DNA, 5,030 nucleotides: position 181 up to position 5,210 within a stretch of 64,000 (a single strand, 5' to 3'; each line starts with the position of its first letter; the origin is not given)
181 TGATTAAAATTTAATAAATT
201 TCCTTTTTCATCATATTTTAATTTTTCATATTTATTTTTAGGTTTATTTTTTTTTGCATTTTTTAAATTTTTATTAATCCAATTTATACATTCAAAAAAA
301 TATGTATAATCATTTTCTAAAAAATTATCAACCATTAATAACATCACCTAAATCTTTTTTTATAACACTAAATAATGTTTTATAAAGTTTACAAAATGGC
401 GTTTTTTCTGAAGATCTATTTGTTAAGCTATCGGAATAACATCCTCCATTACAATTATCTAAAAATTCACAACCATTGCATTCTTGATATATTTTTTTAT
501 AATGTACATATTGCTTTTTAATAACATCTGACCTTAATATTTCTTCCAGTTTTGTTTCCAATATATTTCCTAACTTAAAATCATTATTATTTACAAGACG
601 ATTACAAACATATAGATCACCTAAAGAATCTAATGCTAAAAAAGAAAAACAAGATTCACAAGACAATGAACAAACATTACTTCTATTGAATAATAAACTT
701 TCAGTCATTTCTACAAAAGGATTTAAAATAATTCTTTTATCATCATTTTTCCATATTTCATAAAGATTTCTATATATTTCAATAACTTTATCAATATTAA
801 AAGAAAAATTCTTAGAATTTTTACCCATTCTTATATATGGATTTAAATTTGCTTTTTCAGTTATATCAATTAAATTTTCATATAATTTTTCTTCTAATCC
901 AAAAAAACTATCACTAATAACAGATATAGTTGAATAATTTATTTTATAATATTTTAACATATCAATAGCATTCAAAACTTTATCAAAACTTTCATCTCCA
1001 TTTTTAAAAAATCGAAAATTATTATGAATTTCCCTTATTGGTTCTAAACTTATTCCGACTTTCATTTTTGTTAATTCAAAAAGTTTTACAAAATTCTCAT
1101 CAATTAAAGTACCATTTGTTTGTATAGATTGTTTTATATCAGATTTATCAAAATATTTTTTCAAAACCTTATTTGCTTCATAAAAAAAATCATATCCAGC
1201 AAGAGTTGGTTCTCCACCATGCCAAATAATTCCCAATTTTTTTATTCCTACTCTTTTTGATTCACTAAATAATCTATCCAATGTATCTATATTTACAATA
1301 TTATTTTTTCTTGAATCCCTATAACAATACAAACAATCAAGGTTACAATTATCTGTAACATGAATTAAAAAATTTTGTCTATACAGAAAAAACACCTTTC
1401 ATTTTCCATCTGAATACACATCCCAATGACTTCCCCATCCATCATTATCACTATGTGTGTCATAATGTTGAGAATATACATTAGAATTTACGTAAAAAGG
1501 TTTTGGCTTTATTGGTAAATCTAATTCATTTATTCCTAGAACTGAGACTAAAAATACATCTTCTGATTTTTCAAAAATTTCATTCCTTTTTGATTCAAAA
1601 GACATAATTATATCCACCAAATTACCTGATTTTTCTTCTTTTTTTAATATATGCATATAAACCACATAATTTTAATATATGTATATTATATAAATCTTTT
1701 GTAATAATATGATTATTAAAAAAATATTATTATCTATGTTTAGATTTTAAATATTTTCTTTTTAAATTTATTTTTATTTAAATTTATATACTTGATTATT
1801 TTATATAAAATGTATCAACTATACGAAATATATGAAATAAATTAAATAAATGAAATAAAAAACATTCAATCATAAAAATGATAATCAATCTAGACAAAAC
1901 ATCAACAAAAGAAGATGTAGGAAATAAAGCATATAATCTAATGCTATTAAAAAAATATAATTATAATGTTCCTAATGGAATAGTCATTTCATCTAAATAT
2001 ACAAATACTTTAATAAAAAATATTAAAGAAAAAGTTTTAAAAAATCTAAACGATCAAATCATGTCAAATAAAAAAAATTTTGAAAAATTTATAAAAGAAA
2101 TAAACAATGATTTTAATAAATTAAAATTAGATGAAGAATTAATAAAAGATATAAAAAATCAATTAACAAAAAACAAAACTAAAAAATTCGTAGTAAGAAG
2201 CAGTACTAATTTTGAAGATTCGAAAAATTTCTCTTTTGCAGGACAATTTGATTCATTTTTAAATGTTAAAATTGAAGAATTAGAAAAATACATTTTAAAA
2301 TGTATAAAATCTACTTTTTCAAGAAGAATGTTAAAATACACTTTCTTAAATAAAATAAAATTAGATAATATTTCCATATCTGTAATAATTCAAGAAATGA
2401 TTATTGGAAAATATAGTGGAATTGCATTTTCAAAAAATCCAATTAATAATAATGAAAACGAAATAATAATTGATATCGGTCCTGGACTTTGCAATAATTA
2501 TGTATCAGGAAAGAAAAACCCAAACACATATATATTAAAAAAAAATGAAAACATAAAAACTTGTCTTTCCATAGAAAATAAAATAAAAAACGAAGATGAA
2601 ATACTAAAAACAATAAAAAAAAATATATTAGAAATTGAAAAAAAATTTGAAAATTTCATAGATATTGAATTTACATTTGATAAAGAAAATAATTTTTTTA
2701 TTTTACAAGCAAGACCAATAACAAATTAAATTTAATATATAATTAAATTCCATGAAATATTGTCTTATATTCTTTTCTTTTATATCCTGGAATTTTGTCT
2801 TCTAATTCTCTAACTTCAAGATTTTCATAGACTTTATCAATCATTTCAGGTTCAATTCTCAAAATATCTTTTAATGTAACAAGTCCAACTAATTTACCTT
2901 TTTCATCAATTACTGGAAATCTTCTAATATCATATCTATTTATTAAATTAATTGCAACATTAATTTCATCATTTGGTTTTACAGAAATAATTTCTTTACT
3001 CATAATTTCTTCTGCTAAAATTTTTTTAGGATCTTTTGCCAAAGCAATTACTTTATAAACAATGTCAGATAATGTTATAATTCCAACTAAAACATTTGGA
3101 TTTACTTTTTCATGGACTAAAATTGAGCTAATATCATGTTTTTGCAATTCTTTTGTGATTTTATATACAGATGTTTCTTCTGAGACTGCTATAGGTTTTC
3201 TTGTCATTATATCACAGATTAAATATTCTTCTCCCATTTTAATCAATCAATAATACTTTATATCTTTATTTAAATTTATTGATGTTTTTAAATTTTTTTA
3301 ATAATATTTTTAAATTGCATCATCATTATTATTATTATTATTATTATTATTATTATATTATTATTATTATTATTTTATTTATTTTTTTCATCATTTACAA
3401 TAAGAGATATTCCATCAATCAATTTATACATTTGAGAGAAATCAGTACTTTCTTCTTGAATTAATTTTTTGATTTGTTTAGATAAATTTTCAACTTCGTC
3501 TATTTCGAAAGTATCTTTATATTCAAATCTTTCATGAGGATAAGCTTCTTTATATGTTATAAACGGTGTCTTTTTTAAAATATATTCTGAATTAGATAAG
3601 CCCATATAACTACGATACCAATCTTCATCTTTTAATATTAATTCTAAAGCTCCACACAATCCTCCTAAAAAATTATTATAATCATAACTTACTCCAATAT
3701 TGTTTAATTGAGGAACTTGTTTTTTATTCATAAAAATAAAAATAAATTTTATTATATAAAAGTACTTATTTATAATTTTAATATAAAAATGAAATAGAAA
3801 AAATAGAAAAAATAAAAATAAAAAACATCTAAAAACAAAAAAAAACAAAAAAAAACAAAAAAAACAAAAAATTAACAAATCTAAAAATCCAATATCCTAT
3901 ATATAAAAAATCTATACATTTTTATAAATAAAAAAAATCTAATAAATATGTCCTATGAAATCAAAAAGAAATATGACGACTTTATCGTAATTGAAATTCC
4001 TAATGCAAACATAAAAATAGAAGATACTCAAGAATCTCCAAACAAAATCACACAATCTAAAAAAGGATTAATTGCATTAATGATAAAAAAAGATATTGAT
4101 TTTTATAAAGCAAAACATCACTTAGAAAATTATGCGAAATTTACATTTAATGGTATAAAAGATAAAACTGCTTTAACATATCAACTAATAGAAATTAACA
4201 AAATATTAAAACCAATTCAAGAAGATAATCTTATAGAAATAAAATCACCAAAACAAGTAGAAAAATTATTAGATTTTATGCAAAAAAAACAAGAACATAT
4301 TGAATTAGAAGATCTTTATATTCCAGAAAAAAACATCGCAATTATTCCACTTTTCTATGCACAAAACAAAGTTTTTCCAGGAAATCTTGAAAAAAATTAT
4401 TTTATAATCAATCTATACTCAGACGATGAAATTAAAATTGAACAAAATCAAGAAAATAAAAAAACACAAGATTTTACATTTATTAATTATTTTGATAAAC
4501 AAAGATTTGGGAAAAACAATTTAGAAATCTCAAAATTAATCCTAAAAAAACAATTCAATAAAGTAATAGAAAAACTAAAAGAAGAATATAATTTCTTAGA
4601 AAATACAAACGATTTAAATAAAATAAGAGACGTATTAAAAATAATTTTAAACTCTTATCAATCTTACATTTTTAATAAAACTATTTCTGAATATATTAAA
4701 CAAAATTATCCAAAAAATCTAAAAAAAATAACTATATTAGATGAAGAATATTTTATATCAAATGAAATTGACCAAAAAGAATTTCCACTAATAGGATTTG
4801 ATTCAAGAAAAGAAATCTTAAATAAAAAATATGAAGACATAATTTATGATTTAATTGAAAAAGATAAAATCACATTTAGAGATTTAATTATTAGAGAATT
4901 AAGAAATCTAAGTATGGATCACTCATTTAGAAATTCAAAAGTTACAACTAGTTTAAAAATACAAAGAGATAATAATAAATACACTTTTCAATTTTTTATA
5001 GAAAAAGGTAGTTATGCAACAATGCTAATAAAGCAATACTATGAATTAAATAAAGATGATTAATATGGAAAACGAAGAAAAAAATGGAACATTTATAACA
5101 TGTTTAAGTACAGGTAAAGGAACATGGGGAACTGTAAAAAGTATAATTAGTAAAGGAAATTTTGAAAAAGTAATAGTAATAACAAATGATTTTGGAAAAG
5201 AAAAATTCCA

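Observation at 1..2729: Compact archaeal RiPP-like cluster: small ORF, then SPASM radical SAM, then transglutaminase-like protease, with a divergent ATP-grasp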

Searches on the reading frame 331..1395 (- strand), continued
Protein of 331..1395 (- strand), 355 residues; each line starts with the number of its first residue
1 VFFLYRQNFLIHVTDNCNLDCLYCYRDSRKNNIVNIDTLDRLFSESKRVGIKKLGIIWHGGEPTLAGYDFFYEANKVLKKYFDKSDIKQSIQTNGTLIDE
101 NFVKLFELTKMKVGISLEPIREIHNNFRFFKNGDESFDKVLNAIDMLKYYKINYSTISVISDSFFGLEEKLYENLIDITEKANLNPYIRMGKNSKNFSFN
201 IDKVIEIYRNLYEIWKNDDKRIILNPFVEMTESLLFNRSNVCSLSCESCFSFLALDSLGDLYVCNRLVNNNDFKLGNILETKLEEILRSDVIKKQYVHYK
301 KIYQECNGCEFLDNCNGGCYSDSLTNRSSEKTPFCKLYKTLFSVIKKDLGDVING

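Call 83: find_encoding_contigs(protein=P0124, flank=4000, max_places=3)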
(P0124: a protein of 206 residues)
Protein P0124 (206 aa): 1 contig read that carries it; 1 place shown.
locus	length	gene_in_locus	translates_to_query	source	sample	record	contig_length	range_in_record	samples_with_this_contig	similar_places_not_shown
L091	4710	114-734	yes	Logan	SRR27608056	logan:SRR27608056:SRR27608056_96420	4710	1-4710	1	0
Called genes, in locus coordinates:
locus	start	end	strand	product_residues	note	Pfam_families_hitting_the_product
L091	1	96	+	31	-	?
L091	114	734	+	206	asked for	PF01841:Transglut_core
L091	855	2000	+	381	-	PF04055:Radical_SAM, PF06969:HemN_C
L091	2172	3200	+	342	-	PF01628:HrcA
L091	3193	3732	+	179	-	PF01025:GrpE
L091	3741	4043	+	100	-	-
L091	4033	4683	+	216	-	PF00753:Lactamase_B, PF23023:Anti-Pycsar_Apyc1, PF12706:Lactamase_B_2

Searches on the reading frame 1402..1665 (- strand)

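Call 6: search_protein_families(library=pfam, proteins=[window:1402-1665:-], max_evalue=1)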
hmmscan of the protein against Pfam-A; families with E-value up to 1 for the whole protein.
window:1402-1665:- (88 aa): 2 families
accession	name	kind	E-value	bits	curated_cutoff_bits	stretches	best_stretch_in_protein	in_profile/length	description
PF20740.2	TP0453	-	0.024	14.1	27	1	24-68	157-200/252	Outer membrane-associated lipoprotein TP0453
PF23305.1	DUF7082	-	0.11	12.7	27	1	6-43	110-147/155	Domain of unknown function (DUF7082)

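Call 7: search_protein_families(library=ncbifam, proteins=[window:1402-1665:-], max_evalue=1)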
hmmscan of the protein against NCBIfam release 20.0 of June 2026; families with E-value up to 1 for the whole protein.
window:1402-1665:- (88 aa): 0 families

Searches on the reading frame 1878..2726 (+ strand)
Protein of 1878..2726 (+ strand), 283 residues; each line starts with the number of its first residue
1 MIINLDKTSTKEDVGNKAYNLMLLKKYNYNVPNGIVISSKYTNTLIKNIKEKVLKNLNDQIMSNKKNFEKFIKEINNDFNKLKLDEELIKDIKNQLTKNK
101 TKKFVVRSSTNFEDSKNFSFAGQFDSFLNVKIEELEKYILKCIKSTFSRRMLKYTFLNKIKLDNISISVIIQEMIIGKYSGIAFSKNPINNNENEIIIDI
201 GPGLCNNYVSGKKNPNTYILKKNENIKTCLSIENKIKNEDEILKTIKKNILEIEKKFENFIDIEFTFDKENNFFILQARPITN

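Call 6: search_protein_families(library=pfam, proteins=[window:1878-2726:+], max_evalue=1)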
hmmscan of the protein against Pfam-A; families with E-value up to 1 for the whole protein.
window:1878-2726:+ (283 aa): 2 families
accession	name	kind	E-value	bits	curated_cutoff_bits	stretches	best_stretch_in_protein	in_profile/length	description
PF01326.24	PPDK_N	-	1.5e-50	172.8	27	1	12-282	2-310/328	Pyruvate phosphate dikinase, AMP/ATP-binding domain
PF07889.17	DUF1664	-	0.77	10.2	34.6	0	52-102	48-95/124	Protein of unknown function (DUF1664)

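Call 7: search_protein_families(library=ncbifam, proteins=[window:1878-2726:+], max_evalue=1)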
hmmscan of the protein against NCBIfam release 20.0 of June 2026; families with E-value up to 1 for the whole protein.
window:1878-2726:+ (283 aa): 17 families
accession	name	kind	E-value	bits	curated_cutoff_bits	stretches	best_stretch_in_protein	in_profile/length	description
NF004882.0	PRK06241.2-3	equivalog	4.8e-46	157.3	850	1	8-282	6-277/827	phosphoenolpyruvate synthase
NF004881.0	PRK06241.2-2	equivalog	3.8e-43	147.9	883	2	9-232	14-238/898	phosphoenolpyruvate synthase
NF004877.0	PRK06241.1-2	subfamily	3.7e-41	141.3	866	1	6-282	12-313/869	phosphoenolpyruvate synthase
NF005057.0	PRK06464.1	equivalog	6.2e-41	140.3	598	2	13-235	20-255/798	phosphoenolpyruvate synthase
TIGR01418.1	PEP_synth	equivalog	3.7e-39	134.7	739.75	2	14-235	16-249/784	pyruvate, water dikinase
NF004880.0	PRK06241.2-1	equivalog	2.5e-36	125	972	1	15-282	19-281/837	phosphoenolpyruvate synthase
NF004878.0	PRK06241.1-3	subfamily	5.3e-35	120.7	945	2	5-231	11-240/891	phosphoenolpyruvate synthase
NF052631.1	prodigiosin_PigC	equivalog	1e-34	119.6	1300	2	6-226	8-219/883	prodigiosin ligase PigC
NF041857.1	RIF_Ptrans_rph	equivalog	8.3e-34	117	999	1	10-232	13-240/864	rifamycin-inactivating phosphotransferase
NF004879.0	PRK06241.1-4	equivalog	1.9e-32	112.4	976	1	12-282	17-313/868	phosphoenolpyruvate synthase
NF004883.0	PRK06241.2-4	equivalog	5.2e-31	107.6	1063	1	11-221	29-243/928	phosphoenolpyruvate synthase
NF052632.1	undecylprod_RedH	equivalog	7.1e-23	80.5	1350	1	5-224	6-213/880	undecylprodigiosin ligase RedH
NF000283.1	RPH_KJ151292.1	equivalog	1.5e-19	69.8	1700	1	85-229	94-240/865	rifamycin-inactivating phosphotransferase Rph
NF004508.0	PRK05849.1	equivalog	6.1e-18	64.2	501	1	44-282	8-218/789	hypothetical protein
TIGR01828.1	pyru_phos_dikin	equivalog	3.2e-11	42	843.45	2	88-279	154-334/865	pyruvate, phosphate dikinase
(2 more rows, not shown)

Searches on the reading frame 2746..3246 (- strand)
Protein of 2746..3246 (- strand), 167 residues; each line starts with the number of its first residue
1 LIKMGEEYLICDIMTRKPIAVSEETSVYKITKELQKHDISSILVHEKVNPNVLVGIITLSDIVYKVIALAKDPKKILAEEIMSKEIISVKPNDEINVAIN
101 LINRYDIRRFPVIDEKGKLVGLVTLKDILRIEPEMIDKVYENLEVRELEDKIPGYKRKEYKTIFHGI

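Call 6: search_protein_families(library=pfam, proteins=[window:2746-3246:-], max_evalue=1)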
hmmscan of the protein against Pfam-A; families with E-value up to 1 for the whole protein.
window:2746-3246:- (167 aa): 2 families
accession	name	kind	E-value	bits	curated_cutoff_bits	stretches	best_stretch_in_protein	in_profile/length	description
PF00571.33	CBS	-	6.8e-28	97.2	24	2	79-131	2-54/57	CBS domain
PF05559.16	DUF763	-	0.058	13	35.5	1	24-75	253-304/319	Protein of unknown function (DUF763)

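Call 7: search_protein_families(library=ncbifam, proteins=[window:2746-3246:-], max_evalue=1)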
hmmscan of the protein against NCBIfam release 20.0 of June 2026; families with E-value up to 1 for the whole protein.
window:2746-3246:- (167 aa): 29 families (the best 25 are shown)
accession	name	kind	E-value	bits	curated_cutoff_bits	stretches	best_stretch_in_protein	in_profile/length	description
NF041552.1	TF_PrdR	equivalog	7.9e-15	54.2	795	1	6-144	4-137/577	sigma-54 dependent transcriptional regulator PrdR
TIGR00400.1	mgtE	equivalog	8.9e-15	54.4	232.75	2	67-150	188-270/450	magnesium transporter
TIGR01302.1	IMP_dehydrog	equivalog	4.1e-13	49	481.5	1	13-131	85-199/450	IMP dehydrogenase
NF011443.0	PRK14869.1-5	equivalog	3.6e-11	42.2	335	2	80-137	73-130/546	putative manganese-dependent inorganic diphosphatase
NF011440.0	PRK14869.1-2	equivalog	4.2e-11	42.2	746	2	81-132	247-298/541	putative manganese-dependent inorganic diphosphatase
NF011449.0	PRK14869.2-5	equivalog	1.9e-10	40.4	411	2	78-131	69-123/451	putative manganese-dependent inorganic diphosphatase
NF011447.0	PRK14869.2-3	equivalog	1.3e-09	37.2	522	2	77-132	69-124/540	putative manganese-dependent inorganic diphosphatase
NF053603.1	HhpR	exception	1.5e-09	37.4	520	1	12-132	5-117/282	CBS domain-containing high hydrostatic pressure regulator HhpR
NF011445.0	PRK14869.2-1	equivalog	3.6e-09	35.6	483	2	80-128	72-120/548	putative manganese-dependent inorganic diphosphatase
NF038279.1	TF_CBS_SpxR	exception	1.6e-08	33.7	600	2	91-136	205-251/427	CBS-HotDog domain-containing transcription factor SpxR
NF011446.0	PRK14869.2-2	equivalog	2e-08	33.1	601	2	80-150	80-147/576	putative manganese-dependent inorganic diphosphatase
NF011448.0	PRK14869.2-4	equivalog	2.6e-08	32.6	562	2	78-133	76-131/563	putative manganese-dependent inorganic diphosphatase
NF011442.0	PRK14869.1-4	equivalog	3.4e-08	32.4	400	2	80-130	74-124/543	putative manganese-dependent inorganic diphosphatase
NF053863.1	DS11_antiphage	equivalog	3.7e-08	32.8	260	2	83-128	82-127/305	CBS domain-containing anti-phage protein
NF011441.0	PRK14869.1-3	equivalog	4.5e-08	32.2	753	2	85-131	77-123/548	putative manganese-dependent inorganic diphosphatase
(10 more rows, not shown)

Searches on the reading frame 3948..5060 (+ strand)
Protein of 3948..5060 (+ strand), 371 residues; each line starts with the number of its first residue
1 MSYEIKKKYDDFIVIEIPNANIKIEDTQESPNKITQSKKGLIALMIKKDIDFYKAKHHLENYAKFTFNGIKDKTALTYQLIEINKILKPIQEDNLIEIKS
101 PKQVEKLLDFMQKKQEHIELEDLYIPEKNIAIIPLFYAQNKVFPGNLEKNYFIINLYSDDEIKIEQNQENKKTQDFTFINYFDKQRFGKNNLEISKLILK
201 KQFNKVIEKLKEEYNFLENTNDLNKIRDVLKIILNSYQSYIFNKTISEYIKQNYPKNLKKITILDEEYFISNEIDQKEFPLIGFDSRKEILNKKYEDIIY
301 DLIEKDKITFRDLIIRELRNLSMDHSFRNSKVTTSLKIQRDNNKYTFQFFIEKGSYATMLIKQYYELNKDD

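Call 72: search_protein_families(library=pfam, proteins=[window:3948-5060:+], max_evalue=0.001)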
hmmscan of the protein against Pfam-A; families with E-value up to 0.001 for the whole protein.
window:3948-5060:+ (371 aa): 1 family
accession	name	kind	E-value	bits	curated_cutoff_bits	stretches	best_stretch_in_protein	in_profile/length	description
PF01142.23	TruD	-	1.1e-27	97.4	27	2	4-227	17-212/412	tRNA pseudouridine synthase D (TruD)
